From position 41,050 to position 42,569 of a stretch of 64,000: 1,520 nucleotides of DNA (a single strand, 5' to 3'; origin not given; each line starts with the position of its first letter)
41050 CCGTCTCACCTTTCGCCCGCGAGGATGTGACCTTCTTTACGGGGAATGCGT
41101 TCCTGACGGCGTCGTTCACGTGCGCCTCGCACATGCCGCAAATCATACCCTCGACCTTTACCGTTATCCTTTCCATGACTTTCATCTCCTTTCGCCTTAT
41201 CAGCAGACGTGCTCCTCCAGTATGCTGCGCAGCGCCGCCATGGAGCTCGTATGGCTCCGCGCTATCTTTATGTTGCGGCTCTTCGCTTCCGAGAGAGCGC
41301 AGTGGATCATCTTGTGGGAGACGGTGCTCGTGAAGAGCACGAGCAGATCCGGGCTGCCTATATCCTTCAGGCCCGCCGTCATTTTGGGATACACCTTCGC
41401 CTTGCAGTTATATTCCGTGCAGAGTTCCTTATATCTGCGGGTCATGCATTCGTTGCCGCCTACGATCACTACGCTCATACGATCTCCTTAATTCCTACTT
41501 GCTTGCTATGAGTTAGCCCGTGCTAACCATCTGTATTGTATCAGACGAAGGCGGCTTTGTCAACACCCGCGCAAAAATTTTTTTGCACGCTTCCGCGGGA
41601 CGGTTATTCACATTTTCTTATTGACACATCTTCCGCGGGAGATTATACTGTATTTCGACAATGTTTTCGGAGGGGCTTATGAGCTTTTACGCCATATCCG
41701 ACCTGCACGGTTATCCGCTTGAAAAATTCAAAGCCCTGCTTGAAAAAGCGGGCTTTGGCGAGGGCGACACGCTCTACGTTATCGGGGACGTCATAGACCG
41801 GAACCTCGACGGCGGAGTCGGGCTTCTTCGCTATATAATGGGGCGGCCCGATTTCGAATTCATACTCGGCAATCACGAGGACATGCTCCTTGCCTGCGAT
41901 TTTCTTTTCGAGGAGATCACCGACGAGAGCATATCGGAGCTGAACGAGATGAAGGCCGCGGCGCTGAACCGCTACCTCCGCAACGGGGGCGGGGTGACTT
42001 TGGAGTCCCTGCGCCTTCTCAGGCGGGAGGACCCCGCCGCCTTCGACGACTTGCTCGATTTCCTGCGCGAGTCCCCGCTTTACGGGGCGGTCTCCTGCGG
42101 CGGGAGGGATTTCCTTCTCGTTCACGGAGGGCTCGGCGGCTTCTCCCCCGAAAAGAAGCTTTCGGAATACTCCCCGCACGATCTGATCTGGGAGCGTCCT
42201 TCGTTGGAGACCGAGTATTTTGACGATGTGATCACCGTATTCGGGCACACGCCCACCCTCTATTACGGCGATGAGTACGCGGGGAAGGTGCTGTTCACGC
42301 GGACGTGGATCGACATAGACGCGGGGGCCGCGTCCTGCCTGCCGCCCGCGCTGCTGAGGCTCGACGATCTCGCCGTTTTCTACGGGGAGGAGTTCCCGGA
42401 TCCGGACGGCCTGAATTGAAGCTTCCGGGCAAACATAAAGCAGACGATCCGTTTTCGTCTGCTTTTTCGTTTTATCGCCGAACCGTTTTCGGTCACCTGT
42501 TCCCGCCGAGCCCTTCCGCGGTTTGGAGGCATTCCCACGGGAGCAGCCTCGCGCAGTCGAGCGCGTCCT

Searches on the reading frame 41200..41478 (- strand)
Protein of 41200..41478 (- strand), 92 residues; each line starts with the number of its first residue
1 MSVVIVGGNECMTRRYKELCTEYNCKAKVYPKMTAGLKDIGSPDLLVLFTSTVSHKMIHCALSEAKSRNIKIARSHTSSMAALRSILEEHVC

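Call 35: search_protein_families(library=pfam, proteins=[window:41200-41478:-], max_evalue=0.001)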
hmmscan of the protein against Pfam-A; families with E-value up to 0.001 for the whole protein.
window:41200-41478:- (92 aa): 1 family
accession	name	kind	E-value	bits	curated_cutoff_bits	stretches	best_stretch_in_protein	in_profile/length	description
PF10087.14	DUF2325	-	3.3e-30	104.6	33.6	1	2-90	1-94/94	Uncharacterized protein conserved in bacteria (DUF2325)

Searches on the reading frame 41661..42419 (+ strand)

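Call 35: search_protein_families(library=pfam, proteins=[window:41661-42419:+], max_evalue=0.001)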
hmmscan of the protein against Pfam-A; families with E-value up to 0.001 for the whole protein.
window:41661-42419:+ (252 aa): 1 family
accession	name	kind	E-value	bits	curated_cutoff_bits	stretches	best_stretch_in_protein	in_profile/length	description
PF00149.33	Metallophos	-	2.1e-13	51.6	21.5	1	7-200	1-159/191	Calcineurin-like phosphoesterase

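Call 48: search_protein_families(library=ncbifam, proteins=[window:41661-42419:+], max_evalue=0.001)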
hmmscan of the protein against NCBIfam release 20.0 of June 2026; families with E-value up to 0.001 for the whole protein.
window:41661-42419:+ (252 aa): 2 families
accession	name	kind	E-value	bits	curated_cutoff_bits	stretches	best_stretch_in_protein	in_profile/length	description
NF001204.0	PRK00166.1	equivalog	3.4e-11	43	176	1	7-106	1-102/276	symmetrical bis(5'-nucleosyl)-tetraphosphatase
TIGR00668.1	apaH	equivalog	7.4e-07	28.9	222.85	1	7-79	1-73/279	bis(5'-nucleosyl)-tetraphosphatase (symmetrical) ApaH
